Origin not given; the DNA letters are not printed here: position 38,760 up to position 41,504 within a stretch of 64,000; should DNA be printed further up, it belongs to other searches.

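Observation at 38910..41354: Orphan VirD4/TraG-type coupling protein with a poly-acidic tail, embedded among housekeeping genes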

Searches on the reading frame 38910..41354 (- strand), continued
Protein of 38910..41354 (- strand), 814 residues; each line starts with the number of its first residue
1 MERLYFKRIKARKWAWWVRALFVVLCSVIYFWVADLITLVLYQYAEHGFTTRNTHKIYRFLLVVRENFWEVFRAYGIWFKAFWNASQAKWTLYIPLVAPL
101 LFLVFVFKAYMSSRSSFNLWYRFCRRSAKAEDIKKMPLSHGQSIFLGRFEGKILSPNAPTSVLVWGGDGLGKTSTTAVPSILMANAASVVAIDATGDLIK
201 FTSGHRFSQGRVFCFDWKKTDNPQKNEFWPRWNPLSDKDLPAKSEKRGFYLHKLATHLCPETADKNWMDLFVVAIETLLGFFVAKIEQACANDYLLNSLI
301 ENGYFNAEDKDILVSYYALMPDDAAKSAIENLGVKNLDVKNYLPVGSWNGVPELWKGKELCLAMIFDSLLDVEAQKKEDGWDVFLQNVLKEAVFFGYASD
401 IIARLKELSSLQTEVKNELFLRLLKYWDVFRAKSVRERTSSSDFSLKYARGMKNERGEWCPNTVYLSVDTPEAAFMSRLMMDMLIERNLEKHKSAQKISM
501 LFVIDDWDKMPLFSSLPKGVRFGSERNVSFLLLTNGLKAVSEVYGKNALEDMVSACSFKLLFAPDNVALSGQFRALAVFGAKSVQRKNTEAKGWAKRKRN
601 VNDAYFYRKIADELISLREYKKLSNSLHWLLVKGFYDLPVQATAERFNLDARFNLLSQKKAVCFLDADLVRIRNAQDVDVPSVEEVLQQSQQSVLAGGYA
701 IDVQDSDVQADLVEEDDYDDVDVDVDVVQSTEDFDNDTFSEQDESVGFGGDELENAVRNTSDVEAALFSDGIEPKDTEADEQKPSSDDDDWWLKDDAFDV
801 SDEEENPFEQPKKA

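Call 56: find_encoding_contigs(protein=P0244, flank=10000, max_places=1)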
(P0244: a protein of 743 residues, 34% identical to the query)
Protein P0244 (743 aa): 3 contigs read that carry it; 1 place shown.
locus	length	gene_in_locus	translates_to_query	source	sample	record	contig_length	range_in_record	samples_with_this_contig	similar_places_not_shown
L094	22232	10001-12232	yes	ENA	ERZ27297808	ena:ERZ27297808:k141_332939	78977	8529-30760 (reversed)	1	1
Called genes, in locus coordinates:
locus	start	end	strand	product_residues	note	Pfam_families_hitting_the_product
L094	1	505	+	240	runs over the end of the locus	PF00005:ABC_tran, PF13304:AAA_21 (faint)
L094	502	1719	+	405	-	PF12704:MacB_PCD, PF02687:FtsX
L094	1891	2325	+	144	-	-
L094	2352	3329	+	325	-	-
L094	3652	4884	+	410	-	-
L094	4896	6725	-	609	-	PF02518:HATPase_c, PF13589:HATPase_c_3, PF01119:DNA_mis_repair, PF08676:MutL_C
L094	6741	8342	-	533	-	PF00342:PGI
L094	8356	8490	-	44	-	-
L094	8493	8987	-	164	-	PF01252:Peptidase_A8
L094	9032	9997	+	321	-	PF00805:Pentapeptide, PF13576:Pentapeptide_3 (faint), PF13599:Pentapeptide_4 (faint), PF00805:Pentapeptide (weak)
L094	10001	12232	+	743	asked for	PF02534:T4SS-DNA_transf, PF10412:TrwB_AAD_bind, PF12696:TraG-D_C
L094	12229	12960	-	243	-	-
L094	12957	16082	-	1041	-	PF00580:UvrD-helicase, PF13245:AAA_19, PF09810:Exo5 (faint), PF12705:PDDEXK_1 (faint), PF13361:UvrD_C, PF13538:UvrD_C_2 (faint)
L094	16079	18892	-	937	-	PF12705:PDDEXK_1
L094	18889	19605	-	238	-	PF00483:NTP_transferase, PF12804:NTP_transf_3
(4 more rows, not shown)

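Call 57: find_encoding_contigs(protein=P0243, flank=10000, max_places=1)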
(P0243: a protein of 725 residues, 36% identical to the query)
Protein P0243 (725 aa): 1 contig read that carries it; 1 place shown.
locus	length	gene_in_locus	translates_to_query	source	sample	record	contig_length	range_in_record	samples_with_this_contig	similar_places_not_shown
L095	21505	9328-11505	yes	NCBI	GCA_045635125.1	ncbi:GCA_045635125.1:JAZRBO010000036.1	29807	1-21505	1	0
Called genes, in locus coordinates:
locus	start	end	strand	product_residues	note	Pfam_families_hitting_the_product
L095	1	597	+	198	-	?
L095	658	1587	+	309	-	PF13413:HTH_25, PF13464:RodZ_C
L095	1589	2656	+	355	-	PF03462:PCRF, PF00472:RF-1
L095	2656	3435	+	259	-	PF05175:MTS, PF08241:Methyltransf_11 (weak), PF08242:Methyltransf_12 (weak), PF13649:Methyltransf_25, PF13847:Methyltransf_31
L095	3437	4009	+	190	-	PF13302:Acetyltransf_3, PF00583:Acetyltransf_1 (weak)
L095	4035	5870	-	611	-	PF02518:HATPase_c, PF13589:HATPase_c_3, PF01119:DNA_mis_repair, PF08676:MutL_C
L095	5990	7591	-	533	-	PF00342:PGI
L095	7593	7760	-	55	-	-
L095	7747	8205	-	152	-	PF01252:Peptidase_A8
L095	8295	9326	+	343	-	PF13576:Pentapeptide_3 (faint), PF13599:Pentapeptide_4, PF00805:Pentapeptide (weak)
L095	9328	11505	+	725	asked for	PF02534:T4SS-DNA_transf, PF10412:TrwB_AAD_bind, PF12696:TraG-D_C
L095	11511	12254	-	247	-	-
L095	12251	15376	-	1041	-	PF00580:UvrD-helicase, PF13245:AAA_19, PF13361:UvrD_C, PF13538:UvrD_C_2 (faint), PF12705:PDDEXK_1 (faint)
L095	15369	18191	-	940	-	PF12705:PDDEXK_1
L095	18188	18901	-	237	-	PF00483:NTP_transferase, PF12804:NTP_transf_3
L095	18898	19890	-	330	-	PF01636:APH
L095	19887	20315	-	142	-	PF02367:TsaE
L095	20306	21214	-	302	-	PF00565:SNase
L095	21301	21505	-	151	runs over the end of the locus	PF02556:SecB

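Call 62: list_cluster_members(proteins=[P0078, P0081, P0098, P0423, P0376, P0378, P0385, P0394, P0468, P0377])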
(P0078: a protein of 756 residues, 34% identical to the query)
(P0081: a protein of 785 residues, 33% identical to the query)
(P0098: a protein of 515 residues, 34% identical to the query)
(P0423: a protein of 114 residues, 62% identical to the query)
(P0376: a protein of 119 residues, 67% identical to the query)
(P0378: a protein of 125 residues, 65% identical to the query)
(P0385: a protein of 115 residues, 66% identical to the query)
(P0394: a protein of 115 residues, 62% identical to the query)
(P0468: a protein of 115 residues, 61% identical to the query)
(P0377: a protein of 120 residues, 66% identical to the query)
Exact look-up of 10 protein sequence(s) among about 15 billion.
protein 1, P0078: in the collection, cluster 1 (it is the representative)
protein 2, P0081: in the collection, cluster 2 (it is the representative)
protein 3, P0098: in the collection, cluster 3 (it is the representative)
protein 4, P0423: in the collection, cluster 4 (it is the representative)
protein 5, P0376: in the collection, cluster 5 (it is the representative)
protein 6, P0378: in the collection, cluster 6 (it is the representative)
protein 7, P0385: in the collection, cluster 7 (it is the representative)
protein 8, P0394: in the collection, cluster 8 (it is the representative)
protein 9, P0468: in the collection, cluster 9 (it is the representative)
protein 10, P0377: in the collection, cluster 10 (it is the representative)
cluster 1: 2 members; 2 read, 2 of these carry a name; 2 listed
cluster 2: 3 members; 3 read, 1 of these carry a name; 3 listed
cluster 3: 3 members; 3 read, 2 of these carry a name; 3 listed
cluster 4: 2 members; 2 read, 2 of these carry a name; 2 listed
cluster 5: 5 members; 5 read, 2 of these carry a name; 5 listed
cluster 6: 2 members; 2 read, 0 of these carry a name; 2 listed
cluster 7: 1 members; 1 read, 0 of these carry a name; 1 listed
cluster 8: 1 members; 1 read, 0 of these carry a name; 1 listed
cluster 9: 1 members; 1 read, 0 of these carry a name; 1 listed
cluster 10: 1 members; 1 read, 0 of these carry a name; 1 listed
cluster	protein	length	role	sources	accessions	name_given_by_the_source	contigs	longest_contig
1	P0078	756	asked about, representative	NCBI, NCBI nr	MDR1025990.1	MAG: type IV secretory system conjugative DNA transfer family protein [Lactobacillus sp.] | type IV secretory system conjugative DNA transfer family protein [Lactobacillus sp.]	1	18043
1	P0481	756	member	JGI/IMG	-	type IV secretory pathway TraG/TraD family ATPase VirD4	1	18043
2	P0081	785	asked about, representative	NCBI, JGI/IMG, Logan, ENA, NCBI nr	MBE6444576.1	MAG: hypothetical protein E7019_00755 [Alphaproteobacteria bacterium] | hypothetical protein [Alphaproteobacteria bacterium]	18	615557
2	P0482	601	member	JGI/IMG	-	-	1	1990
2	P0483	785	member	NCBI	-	-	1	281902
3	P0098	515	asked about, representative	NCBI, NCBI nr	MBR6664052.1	MAG: type IV secretory system conjugative DNA transfer family protein, partial ... | type IV secretory system conjugative DNA transfer family protein [Alphaproteobacteria ...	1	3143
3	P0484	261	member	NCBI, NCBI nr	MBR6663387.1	MAG: TraM recognition domain-containing protein, partial [Alphaproteobacteria bacterium] | TraM recognition domain-containing protein [Alphaproteobacteria bacterium]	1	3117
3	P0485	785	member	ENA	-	-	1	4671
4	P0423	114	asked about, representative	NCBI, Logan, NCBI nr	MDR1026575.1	MAG: TrbC/VirB2 family protein [Lactobacillus sp.] | TrbC/VirB2 family protein [Lactobacillus sp.]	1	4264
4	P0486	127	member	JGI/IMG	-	type IV secretory pathway VirB2 component (pilin)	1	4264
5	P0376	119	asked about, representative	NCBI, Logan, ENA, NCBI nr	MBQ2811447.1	MAG: TrbC/VirB2 family protein [Alphaproteobacteria bacterium] | TrbC/VirB2 family protein [Alphaproteobacteria bacterium]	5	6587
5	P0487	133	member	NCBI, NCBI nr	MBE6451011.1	MAG: hypothetical protein E7016_03490 [Alphaproteobacteria bacterium] | hypothetical protein [Alphaproteobacteria bacterium]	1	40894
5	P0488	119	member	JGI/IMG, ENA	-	-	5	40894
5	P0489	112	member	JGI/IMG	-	-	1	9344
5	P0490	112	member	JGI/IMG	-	-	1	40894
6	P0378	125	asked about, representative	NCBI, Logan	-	-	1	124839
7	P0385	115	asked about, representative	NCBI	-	-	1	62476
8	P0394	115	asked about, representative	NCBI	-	-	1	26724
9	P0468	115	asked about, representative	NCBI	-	-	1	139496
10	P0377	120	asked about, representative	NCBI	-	-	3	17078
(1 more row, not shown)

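Call 63: find_encoding_contigs(protein=P0078, flank=10000, max_places=2)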
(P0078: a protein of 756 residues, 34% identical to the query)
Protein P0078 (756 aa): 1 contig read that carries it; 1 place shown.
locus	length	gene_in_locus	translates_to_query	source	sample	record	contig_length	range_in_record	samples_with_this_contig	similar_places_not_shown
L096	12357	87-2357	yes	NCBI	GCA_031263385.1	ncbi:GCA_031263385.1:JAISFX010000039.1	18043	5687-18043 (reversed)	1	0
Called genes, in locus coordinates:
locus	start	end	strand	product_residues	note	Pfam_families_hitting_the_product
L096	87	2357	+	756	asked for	PF02534:T4SS-DNA_transf (weak), PF10412:TrwB_AAD_bind (faint), PF02534:T4SS-DNA_transf, PF12696:TraG-D_C (weak)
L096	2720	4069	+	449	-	PF05496:RuvB_N, PF13173:AAA_14 (faint), PF00004:AAA, PF07728:AAA_5 (weak), PF16193:AAA_assoc_2, PF12002:MgsA_C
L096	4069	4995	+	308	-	PF00849:PseudoU_synth_2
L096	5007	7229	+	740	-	PF05170:AsmA, PF05359:DUF748, PF05170:AsmA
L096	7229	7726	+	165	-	PF07542:ATP12 (weak)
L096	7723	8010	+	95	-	PF00708:Acylphosphatase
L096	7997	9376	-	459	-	PF01136:Peptidase_U32, PF16325:Peptidase_U32_C (weak)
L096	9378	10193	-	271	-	-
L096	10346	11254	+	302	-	PF01820:Dala_Dala_lig_N, PF02222:ATP-grasp, PF02655:ATP-grasp_3 (weak), PF08443:RimK (weak), PF07478:Dala_Dala_lig_C, PF13535:ATP-grasp_4 (weak)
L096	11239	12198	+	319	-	PF01715:IPPT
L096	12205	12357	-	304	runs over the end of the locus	PF01427:Peptidase_M15 (weak)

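Call 64: find_encoding_contigs(protein=P0423, flank=10000, max_places=2)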
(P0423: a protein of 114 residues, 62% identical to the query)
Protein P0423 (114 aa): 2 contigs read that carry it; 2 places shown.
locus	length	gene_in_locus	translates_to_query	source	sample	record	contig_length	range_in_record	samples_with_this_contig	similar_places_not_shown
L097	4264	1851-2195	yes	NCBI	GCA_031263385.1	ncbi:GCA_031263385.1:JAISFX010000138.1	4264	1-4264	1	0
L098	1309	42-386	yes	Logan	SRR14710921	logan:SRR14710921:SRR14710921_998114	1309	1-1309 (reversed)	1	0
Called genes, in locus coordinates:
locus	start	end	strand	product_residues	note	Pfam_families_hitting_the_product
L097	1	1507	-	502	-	?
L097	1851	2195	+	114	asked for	PF04956:TrbC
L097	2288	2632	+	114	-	PF04956:TrbC (weak)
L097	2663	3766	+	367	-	-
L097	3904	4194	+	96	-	-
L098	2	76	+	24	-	?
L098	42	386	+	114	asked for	PF04956:TrbC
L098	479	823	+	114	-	PF04956:TrbC (weak)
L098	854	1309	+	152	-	?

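Call 69: find_encoding_contigs(protein=P0406, flank=10000, max_places=2)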
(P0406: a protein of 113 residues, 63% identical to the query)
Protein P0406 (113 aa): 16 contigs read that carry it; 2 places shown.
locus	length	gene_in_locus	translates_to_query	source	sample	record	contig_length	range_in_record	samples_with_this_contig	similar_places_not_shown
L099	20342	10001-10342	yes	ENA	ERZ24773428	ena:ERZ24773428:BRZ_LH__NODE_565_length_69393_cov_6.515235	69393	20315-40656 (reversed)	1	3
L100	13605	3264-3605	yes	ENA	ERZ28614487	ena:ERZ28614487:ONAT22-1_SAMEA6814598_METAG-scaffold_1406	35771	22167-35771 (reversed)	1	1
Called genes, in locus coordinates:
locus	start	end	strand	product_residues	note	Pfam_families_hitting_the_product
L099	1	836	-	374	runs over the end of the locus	PF00482:T2SSF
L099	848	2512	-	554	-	PF00437:T2SSE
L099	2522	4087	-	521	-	-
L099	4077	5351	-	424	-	PF06864:PAP_PilO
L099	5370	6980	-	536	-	PF00263:Secretin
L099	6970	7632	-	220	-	PF10671:TcpQ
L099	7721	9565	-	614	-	-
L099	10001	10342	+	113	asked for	PF04956:TrbC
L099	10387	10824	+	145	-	PF04956:TrbC (weak)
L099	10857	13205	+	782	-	-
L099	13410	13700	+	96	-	-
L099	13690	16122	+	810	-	PF27097:VirB4_TrbE_N (weak), PF03135:CagE_TrbE_VirB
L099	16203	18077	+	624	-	-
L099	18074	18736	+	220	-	-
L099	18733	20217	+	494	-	-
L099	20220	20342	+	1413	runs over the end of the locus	-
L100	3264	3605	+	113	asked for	PF04956:TrbC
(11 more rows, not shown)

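Call 70: find_encoding_contigs(protein=P0396, flank=10000, max_places=2)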
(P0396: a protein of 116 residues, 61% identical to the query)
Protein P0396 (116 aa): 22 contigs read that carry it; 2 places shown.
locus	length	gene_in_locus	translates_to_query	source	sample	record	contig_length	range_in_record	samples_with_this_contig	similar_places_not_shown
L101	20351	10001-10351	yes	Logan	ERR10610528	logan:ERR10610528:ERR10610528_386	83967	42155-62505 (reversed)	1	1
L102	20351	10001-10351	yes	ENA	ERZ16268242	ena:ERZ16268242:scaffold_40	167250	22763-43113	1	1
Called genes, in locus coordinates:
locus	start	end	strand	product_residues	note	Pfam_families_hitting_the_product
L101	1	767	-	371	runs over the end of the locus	PF00482:T2SSF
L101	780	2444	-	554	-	PF00437:T2SSE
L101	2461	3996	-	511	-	-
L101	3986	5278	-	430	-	PF06864:PAP_PilO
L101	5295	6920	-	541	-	PF23248:KH_PARP14_2 (weak), PF00263:Secretin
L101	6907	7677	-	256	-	PF10671:TcpQ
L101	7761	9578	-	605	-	-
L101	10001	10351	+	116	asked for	PF04956:TrbC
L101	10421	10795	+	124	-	PF04956:TrbC (weak)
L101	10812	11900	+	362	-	-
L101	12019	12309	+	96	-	-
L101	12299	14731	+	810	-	PF27097:VirB4_TrbE_N, PF03135:CagE_TrbE_VirB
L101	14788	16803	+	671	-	-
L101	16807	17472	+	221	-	-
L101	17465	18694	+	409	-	-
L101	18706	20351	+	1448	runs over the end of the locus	-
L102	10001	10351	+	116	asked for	PF04956:TrbC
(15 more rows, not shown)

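Call 71: search_protein_families(library=pfam, proteins=[L101:14788-16803:+, L101:16807-17472:+, L101:17465-18694:+, L101:18706-20349:+, L099:16203-18077:+, L099:18074-18736:+, L099:18733-20217:+, L101:10812-11900:+, L101:7761-9578:-, L101:2461-3996:-], max_evalue=0.1)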
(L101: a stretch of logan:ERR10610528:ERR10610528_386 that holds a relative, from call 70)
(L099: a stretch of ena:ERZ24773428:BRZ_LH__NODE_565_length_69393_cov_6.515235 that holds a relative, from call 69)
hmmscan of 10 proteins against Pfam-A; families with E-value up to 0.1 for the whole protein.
L101:14788-16803:+ (671 aa): 1 family
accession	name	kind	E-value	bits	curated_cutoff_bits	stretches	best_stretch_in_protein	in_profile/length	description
PF10368.14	YkyA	-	0.0028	17.8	28.8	1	77-178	38-140/186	Putative cell-wall binding lipoprotein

L101:16807-17472:+ (221 aa): 3 families
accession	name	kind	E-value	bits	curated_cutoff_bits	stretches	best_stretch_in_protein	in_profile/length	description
PF12963.12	DUF3852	-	0.044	14.6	25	0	10-48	12-49/107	Protein of unknown function (DUF3852)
PF24564.1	DUF7605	-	0.054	13.9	27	0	24-94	72-142/183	Domain of unknown function (DUF7605)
PF06103.16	DUF948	-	0.058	14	37.2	0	10-77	13-80/89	Bacterial protein of unknown function (DUF948)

L101:17465-18694:+ (409 aa): 0 families

L101:18706-20349:+ (548 aa): 0 families

L099:16203-18077:+ (624 aa): 3 families
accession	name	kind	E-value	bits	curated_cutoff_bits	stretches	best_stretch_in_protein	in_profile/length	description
PF13851.11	GAS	-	0.00028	20.8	32.3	1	80-158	60-138/200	Growth-arrest specific micro-tubule binding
PF01923.23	Cob_adeno_trans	-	0.0029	18.1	24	2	249-347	54-147/171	Cobalamin adenosyltransferase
PF13863.11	DUF4200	-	0.015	16.1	29.7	1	63-132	38-107/119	Domain of unknown function (DUF4200)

L099:18074-18736:+ (220 aa): 2 families
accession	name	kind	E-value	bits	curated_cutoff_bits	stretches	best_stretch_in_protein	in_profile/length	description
PF10779.14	XhlA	-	0.0019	18.8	34.7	1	32-77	2-47/67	Haemolysin XhlA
PF22033.1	Lamba1_VP3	-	0.016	13.4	27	1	26-101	623-698/955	Inner capsid protein lambda-1/VP3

L099:18733-20217:+ (494 aa): 1 family
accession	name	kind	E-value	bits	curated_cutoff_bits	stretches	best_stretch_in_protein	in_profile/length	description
PF07219.19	HemY_N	-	0.015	15.8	31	1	35-98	40-103/107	HemY protein N-terminus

L101:10812-11900:+ (362 aa): 2 families
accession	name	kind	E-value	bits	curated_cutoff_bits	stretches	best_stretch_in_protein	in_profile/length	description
PF04956.18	TrbC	-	8.6e-05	23.1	27.9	1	3-88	4-88/98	TrbC/VIRB2 pilin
PF15984.10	Collagen_mid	-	0.00091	19.5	31.1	1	211-298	11-99/198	Bacterial collagen, middle region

L101:7761-9578:- (605 aa): 0 families

L101:2461-3996:- (511 aa): 0 families

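Call 81: search_protein_families(library=padloc, proteins=[window:38910-41354:-], max_evalue=0.01)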
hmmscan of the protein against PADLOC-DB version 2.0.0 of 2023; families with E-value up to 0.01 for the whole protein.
window:38910-41354:- (814 aa): 0 families
